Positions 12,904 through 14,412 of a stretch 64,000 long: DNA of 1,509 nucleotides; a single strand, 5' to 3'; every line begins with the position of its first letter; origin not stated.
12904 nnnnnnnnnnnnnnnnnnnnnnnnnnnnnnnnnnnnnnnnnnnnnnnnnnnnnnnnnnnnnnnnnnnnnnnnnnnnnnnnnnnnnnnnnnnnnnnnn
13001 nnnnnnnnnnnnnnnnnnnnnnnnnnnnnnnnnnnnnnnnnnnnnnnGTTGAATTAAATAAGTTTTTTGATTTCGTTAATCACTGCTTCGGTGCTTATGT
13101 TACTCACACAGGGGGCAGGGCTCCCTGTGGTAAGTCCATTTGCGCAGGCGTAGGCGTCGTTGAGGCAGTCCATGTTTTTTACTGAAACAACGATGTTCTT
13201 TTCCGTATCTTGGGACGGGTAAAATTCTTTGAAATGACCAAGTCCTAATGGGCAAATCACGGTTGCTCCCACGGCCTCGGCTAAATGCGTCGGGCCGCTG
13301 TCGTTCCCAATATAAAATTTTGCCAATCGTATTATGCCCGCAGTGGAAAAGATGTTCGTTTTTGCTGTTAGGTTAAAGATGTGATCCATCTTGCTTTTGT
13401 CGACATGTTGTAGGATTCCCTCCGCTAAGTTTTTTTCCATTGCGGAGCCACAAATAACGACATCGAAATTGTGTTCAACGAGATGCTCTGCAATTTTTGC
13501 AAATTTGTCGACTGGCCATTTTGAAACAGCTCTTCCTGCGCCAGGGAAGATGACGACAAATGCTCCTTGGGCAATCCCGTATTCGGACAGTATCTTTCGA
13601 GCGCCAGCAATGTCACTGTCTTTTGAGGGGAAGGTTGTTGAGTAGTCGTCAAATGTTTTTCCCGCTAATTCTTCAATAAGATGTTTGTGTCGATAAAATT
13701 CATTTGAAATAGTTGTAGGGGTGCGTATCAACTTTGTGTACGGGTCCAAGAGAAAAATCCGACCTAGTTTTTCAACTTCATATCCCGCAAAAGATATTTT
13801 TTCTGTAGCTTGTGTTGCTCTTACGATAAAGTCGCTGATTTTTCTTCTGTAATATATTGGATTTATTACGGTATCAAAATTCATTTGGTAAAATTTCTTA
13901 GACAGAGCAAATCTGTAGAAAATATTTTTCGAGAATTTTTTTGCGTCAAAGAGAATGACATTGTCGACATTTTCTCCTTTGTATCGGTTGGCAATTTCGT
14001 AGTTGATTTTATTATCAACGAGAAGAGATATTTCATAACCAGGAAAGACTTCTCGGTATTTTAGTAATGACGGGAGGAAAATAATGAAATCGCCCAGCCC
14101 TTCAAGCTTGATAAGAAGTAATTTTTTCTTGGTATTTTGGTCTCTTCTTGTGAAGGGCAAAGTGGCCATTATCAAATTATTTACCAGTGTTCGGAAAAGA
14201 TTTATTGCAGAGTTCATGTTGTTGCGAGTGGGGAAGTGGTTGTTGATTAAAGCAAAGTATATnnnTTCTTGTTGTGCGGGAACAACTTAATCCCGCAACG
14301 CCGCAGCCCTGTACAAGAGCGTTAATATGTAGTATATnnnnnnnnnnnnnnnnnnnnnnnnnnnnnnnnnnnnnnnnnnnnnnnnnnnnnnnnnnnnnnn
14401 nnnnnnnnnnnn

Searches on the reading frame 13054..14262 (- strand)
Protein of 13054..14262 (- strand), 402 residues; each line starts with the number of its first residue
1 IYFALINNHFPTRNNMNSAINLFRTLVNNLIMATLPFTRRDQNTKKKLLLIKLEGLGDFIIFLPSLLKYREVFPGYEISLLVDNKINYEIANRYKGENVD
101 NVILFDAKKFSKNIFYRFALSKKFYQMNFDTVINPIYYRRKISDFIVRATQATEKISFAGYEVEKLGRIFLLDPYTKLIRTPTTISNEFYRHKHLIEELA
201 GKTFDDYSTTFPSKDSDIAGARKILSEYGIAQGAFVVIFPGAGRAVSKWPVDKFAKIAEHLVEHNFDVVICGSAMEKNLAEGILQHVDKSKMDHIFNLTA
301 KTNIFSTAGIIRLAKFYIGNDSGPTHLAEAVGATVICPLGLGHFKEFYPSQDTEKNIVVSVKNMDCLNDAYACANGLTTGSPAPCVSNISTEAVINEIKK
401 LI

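Call 43: search_protein_families(library=pfam, proteins=[window:13054-14262:-], max_evalue=0.001)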
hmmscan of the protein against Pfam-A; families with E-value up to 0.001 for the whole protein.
window:13054-14262:- (402 aa): 1 family
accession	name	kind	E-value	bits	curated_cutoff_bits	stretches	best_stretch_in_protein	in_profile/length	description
PF01075.23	Glyco_transf_9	-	5.5e-22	78.7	22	1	118-367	2-237/247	Glycosyltransferase family 9 (heptosyltransferase)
